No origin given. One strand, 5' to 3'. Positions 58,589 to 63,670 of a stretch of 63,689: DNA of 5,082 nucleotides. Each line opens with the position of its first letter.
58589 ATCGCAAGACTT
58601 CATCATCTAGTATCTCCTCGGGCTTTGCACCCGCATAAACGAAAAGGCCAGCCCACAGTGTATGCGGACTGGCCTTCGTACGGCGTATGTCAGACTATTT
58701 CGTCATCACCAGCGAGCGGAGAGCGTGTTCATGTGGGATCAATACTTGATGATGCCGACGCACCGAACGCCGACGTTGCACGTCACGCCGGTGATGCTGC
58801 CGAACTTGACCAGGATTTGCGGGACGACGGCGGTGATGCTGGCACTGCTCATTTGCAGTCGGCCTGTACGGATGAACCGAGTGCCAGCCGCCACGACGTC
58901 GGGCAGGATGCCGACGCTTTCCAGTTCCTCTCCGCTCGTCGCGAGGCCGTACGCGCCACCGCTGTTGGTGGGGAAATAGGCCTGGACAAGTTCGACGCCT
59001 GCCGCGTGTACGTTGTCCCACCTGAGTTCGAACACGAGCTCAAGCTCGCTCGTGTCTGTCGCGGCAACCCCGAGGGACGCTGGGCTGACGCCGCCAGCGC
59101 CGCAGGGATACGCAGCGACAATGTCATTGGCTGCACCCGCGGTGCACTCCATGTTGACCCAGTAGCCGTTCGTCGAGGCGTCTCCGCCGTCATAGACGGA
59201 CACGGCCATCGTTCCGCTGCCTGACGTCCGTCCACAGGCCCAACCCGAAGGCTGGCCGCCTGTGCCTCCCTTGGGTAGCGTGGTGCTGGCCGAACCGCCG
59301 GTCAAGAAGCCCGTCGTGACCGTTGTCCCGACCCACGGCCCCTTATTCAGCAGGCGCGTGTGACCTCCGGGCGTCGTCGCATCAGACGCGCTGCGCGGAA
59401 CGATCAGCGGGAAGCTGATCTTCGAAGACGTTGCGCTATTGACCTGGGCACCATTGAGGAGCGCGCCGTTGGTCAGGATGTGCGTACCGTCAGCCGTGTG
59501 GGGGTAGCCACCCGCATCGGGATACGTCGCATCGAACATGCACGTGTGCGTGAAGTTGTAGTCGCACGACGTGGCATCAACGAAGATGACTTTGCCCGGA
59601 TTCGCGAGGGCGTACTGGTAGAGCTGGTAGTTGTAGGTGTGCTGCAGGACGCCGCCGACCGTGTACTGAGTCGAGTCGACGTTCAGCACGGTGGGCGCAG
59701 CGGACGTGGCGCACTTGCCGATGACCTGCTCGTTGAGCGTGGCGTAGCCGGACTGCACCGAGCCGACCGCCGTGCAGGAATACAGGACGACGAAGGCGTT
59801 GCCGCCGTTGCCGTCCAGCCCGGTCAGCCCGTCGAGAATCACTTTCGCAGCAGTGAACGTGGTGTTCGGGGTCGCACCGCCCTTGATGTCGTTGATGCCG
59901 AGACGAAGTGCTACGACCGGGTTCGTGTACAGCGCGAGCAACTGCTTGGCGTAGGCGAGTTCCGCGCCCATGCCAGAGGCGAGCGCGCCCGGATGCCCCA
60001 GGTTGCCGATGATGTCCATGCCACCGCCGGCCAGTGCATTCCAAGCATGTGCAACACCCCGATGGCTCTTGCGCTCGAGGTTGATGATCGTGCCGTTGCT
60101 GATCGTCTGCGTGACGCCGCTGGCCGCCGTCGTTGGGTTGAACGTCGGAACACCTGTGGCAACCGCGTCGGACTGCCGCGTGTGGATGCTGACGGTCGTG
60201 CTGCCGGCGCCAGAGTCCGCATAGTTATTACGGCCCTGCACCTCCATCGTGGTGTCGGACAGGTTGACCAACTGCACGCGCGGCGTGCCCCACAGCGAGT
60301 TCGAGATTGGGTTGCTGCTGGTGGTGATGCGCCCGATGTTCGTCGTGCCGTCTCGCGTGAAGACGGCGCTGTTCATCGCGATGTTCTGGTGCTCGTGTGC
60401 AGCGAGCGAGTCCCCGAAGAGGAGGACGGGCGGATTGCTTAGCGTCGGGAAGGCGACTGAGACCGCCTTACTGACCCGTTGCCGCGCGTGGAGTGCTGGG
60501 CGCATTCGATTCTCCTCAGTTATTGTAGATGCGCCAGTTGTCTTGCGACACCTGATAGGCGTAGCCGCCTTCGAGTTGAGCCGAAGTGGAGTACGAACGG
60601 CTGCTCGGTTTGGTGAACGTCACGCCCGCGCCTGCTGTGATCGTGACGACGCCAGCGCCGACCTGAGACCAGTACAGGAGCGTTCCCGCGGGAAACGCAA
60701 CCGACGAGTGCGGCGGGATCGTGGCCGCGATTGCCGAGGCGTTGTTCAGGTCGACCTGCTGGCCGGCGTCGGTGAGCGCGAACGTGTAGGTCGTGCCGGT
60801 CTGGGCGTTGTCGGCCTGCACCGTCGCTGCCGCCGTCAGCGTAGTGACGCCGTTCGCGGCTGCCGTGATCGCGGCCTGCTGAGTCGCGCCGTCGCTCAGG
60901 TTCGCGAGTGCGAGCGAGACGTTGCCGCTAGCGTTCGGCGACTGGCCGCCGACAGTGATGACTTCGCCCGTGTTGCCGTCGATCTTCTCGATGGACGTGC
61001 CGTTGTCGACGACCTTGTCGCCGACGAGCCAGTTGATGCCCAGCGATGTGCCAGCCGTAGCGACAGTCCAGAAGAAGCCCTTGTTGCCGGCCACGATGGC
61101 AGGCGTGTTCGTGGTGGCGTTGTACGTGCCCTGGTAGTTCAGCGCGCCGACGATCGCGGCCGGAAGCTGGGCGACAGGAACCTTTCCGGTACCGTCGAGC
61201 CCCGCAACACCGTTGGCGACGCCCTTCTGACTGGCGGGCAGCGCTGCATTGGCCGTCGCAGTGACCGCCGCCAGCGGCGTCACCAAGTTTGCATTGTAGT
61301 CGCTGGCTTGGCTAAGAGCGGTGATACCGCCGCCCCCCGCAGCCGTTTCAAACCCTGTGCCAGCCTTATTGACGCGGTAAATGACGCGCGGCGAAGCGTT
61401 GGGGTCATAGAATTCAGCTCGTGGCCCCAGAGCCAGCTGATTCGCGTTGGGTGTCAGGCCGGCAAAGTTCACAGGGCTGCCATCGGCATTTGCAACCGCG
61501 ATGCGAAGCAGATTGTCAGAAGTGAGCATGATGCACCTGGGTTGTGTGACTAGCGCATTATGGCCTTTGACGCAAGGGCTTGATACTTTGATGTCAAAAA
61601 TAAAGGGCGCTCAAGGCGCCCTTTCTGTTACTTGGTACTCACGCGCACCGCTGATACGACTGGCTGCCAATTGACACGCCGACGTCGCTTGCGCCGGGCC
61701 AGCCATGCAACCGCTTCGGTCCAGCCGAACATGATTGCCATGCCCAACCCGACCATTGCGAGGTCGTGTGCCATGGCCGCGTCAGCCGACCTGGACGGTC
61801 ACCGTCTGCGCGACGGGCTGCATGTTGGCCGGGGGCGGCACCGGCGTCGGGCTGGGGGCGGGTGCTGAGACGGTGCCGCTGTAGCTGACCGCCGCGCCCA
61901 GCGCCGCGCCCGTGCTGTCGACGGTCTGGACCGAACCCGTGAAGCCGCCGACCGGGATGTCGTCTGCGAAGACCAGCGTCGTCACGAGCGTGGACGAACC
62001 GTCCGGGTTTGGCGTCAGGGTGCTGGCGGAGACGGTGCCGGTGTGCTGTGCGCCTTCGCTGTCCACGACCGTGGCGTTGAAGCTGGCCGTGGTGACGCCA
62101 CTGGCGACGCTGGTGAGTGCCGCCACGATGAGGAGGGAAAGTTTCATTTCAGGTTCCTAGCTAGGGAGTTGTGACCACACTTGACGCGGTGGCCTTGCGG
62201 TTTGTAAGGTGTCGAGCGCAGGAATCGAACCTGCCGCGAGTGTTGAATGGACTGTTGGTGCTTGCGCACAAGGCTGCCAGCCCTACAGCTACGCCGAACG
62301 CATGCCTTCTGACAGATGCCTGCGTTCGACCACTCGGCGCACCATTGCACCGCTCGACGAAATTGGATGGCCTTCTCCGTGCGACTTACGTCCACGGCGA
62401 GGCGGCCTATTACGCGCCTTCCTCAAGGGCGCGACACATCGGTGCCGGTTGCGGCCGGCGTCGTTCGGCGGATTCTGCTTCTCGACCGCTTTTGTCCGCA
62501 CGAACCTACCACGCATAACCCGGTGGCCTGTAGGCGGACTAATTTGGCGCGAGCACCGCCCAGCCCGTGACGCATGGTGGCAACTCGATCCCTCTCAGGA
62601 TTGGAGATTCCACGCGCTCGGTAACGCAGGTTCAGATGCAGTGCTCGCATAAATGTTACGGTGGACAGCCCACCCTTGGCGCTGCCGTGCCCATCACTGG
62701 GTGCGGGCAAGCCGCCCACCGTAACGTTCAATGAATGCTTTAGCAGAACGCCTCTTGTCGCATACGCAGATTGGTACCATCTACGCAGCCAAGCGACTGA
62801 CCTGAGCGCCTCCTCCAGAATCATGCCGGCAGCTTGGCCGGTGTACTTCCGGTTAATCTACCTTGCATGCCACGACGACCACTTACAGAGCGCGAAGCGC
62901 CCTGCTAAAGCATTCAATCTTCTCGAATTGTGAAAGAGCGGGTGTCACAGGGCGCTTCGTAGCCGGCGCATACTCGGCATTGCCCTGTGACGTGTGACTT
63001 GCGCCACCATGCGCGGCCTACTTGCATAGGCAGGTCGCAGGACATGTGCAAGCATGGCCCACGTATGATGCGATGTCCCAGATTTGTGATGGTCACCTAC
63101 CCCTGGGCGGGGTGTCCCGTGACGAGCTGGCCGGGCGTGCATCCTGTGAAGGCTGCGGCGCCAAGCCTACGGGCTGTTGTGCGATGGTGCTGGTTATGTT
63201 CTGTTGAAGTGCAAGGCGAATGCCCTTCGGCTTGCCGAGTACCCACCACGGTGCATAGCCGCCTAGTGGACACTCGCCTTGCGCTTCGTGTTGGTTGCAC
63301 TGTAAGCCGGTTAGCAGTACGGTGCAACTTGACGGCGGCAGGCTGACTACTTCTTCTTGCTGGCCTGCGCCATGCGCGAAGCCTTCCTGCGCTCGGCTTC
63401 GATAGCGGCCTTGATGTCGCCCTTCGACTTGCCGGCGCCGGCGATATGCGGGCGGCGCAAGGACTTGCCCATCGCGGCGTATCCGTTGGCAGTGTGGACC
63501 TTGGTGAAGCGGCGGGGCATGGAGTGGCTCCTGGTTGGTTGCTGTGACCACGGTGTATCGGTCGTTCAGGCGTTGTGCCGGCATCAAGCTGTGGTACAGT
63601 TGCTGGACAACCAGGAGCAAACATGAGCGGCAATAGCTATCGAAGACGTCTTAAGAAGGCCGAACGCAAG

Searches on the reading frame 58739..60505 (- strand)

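Call 13: search_protein_families(library=phrogs, proteins=[window:58739-60505:-], max_evalue=0.01)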
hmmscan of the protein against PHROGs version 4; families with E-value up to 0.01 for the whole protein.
window:58739-60505:- (588 aa): 0 families

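Call 71: search_protein_families(library=pfam, proteins=[window:58739-60505:-], max_evalue=1)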
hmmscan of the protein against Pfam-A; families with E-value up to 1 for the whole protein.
window:58739-60505:- (588 aa): 1 family
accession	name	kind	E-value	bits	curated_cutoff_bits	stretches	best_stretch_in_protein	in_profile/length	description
PF01520.23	Amidase_3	-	0.2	12.1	27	1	76-151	43-123/174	N-acetylmuramoyl-L-alanine amidase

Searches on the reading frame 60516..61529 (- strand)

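Call 13: search_protein_families(library=phrogs, proteins=[window:60516-61529:-], max_evalue=0.01)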
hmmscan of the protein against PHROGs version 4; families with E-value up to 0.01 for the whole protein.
window:60516-61529:- (337 aa): 8 families
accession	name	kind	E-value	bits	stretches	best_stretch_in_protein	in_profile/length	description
phrog_13892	-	tail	1.4e-15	58.4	1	79-271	437-627/676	minor tail protein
phrog_21978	-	unknown function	1.2e-10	42.7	1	224-334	109-213/220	-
phrog_31460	-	tail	9.6e-10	39.4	1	93-196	43-148/288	tail protein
phrog_1446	-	tail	1.7e-09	38.5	1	85-146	63-123/251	minor tail protein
phrog_8780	-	tail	4.2e-08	32.8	1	86-318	499-735/755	minor tail protein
phrog_28171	-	unknown function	3.2e-07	30.3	1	93-146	109-165/476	-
phrog_7389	-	tail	5e-07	29.6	1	94-142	431-479/732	tail fiber protein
phrog_5596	-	unknown function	0.0056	16.5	1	86-133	33-80/451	-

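Call 71: search_protein_families(library=pfam, proteins=[window:60516-61529:-], max_evalue=1)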
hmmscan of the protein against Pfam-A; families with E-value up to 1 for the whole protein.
window:60516-61529:- (337 aa): 1 family
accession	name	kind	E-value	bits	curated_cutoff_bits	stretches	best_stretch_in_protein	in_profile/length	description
PF24327.1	DUF7497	-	0.009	16.4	27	1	178-271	6-97/100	Domain of unknown function (DUF7497)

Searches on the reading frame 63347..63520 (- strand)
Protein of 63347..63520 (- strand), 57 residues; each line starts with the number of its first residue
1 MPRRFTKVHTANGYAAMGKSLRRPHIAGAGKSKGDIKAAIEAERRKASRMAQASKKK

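Call 13: search_protein_families(library=phrogs, proteins=[window:63347-63520:-], max_evalue=0.01)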
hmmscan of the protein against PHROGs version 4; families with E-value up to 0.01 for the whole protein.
window:63347-63520:- (57 aa): 0 families

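Call 16: find_related_loci(query=window:63347-63520:-, collection=viral_contigs, flank=6000)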
Query window:63347-63520:- (57 aa) in viral_contigs; peptide patterns used: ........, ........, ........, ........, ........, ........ (x = any residue, [..] = any of these).
73 stretches matched a pattern; 2 encode a relative of the query (tblastn E <= 1e-3); 2 distinct loci.
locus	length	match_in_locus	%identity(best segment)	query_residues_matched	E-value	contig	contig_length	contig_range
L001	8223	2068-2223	83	1-52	4e-25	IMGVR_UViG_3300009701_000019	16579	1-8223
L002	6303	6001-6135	69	1-44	6e-16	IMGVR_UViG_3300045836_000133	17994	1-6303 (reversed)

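Call 26: find_homologous_proteins(query=window:63347-63520:-, max_evalue=0.001)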
Query window:63347-63520:- (57 aa): 9 proteins with E <= 0.001 among 9 candidates.
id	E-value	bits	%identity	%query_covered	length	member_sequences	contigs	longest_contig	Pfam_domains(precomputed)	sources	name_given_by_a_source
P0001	1.0e-27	111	100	100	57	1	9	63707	-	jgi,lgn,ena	-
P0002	9.5e-20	86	79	100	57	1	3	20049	-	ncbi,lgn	-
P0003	6.5e-19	84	80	98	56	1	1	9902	-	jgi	jgi:hypothetical protein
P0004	2.4e-18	82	83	91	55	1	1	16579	-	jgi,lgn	-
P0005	9.4e-18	80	73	98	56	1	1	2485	-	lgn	-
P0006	1.4e-16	77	77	93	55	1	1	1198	-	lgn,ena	-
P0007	1.4e-16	77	74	93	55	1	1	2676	-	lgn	-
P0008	1.5e-16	76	75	93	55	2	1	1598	-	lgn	-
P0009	5.8e-11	59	63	100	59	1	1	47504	-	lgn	-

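Call 27: find_encoding_contigs(protein=P0002, flank=5000, max_places=4)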
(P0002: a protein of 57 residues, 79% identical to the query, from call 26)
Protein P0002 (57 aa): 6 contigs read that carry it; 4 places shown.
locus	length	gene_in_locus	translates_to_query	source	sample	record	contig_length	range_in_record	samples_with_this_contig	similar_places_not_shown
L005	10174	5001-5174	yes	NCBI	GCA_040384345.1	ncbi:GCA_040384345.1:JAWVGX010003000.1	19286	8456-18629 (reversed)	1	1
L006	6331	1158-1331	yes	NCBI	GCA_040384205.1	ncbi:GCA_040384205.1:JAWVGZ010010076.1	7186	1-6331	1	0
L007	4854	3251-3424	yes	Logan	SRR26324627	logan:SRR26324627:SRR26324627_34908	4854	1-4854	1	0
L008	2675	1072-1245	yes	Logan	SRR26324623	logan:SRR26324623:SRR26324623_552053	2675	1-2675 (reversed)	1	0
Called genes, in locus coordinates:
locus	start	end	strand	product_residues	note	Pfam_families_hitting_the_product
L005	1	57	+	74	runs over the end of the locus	-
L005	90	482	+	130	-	-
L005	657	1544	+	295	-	-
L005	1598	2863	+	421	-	PF07068:Gp23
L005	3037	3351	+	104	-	-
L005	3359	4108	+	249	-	-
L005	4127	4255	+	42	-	-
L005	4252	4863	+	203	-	PF24308:DUF7487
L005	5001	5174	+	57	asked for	-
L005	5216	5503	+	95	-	-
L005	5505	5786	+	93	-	-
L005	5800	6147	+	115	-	PF26948:DUF8296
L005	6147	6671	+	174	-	-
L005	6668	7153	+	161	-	-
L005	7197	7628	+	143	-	-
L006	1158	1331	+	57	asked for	-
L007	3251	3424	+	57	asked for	-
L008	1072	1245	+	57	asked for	-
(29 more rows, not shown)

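Call 28: find_encoding_contigs(protein=P0003, flank=5000, max_places=3)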
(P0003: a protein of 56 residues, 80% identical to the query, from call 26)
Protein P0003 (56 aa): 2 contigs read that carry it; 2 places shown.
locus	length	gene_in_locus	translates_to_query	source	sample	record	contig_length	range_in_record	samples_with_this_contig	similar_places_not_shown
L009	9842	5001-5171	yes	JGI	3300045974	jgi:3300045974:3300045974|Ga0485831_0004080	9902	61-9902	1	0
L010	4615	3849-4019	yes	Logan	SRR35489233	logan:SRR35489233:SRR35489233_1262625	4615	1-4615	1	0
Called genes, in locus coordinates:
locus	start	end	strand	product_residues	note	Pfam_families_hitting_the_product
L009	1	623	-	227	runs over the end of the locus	?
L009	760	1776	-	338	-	-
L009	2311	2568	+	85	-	-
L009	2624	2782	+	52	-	-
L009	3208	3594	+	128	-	-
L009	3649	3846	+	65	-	-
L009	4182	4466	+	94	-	-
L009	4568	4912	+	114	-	-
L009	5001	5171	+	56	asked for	-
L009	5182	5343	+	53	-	-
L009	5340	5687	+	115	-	-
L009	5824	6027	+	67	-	-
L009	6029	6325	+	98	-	-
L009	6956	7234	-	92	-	-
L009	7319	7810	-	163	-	PF13560:HTH_31 (weak)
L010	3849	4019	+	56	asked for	-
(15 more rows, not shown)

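Call 29: find_encoding_contigs(protein=P0009, flank=5000, max_places=3)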
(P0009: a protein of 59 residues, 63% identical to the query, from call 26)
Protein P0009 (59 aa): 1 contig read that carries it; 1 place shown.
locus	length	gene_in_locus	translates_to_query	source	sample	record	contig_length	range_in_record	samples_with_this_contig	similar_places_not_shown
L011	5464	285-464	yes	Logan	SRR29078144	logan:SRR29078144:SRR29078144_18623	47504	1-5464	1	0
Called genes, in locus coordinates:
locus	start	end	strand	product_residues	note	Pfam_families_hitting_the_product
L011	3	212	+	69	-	?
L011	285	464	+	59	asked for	-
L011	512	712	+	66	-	-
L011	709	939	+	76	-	-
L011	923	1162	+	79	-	-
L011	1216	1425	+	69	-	-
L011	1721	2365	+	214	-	-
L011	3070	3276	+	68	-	-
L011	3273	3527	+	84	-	-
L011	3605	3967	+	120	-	-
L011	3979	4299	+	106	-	-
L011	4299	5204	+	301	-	PF12705:PDDEXK_1 (faint)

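Call 31: find_encoding_contigs(protein=P0005, flank=5000, max_places=3)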
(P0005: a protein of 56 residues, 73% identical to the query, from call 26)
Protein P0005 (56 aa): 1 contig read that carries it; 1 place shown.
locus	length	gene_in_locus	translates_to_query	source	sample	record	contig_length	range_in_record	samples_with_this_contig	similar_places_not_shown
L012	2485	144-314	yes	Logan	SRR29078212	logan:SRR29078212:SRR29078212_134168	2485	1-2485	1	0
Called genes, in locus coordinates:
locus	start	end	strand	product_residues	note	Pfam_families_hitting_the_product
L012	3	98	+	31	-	?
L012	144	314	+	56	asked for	-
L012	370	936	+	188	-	PF24720:DUF7673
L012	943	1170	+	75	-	-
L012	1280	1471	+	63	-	-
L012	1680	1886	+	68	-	-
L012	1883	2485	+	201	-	?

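Call 32: find_encoding_contigs(protein=P0007, flank=5000, max_places=3)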
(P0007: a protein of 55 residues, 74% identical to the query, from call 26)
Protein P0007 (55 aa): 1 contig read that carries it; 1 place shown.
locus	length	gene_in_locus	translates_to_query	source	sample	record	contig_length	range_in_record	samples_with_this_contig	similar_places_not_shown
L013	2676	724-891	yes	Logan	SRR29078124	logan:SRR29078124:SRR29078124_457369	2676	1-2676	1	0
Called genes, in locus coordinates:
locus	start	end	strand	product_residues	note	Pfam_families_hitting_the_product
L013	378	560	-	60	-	-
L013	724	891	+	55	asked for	-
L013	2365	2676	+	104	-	?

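Call 33: find_encoding_contigs(protein=P0001, flank=3000, max_places=10)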
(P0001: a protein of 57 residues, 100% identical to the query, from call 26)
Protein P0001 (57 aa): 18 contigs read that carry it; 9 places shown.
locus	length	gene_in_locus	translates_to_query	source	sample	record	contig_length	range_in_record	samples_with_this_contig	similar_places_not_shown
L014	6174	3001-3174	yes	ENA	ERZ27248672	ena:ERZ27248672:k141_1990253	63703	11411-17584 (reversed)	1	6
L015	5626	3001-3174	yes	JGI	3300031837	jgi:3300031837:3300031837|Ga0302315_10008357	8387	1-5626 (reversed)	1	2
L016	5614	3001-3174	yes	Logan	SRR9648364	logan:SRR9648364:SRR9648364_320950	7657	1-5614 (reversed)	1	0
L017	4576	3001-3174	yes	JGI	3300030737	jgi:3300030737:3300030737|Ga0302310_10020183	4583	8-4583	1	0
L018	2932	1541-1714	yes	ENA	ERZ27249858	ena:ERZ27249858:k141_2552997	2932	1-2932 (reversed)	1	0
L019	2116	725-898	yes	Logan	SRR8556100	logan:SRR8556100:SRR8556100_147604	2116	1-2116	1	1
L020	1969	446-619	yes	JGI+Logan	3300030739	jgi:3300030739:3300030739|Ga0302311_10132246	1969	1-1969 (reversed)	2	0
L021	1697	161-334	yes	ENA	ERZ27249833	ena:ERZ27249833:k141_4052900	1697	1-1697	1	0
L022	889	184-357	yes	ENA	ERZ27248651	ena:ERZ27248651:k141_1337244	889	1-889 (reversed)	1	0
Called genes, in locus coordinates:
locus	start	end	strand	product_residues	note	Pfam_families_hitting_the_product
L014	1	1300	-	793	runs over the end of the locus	PF13148:DUF3987 (weak)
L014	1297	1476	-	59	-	-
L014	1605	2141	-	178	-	-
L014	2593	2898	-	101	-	-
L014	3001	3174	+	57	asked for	-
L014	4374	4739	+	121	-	-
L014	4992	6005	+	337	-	-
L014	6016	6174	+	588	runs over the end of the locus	-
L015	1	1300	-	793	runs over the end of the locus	PF13148:DUF3987 (weak)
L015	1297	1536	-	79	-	-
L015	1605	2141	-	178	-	-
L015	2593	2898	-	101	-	-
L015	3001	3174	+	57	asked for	-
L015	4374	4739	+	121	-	-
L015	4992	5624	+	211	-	?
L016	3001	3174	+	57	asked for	-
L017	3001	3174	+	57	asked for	-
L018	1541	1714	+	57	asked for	-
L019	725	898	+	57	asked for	-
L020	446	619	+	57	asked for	-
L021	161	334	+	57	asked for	-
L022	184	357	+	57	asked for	-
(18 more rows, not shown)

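Call 35: find_encoding_contigs(protein=P0006, flank=5000, max_places=3)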
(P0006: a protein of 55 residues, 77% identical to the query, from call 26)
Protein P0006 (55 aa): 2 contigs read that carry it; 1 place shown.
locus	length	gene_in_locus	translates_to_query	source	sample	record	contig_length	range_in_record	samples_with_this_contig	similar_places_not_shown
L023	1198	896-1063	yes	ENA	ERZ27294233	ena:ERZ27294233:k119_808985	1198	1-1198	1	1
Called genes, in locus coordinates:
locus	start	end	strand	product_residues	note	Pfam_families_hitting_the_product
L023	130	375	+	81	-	-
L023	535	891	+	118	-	-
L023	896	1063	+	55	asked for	-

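Call 36: find_encoding_contigs(protein=P0008, flank=5000, max_places=3)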
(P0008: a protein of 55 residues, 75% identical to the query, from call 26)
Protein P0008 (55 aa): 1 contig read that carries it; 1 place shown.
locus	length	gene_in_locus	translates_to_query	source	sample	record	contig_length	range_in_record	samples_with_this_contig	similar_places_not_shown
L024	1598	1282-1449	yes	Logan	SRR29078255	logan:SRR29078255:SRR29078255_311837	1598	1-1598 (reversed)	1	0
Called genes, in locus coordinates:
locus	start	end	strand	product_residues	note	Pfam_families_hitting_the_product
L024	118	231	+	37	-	-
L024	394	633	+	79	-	-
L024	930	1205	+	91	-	-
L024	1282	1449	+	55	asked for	-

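Call 71: search_protein_families(library=pfam, proteins=[window:63347-63520:-], max_evalue=1)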
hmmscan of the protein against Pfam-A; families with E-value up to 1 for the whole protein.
window:63347-63520:- (57 aa): 0 families
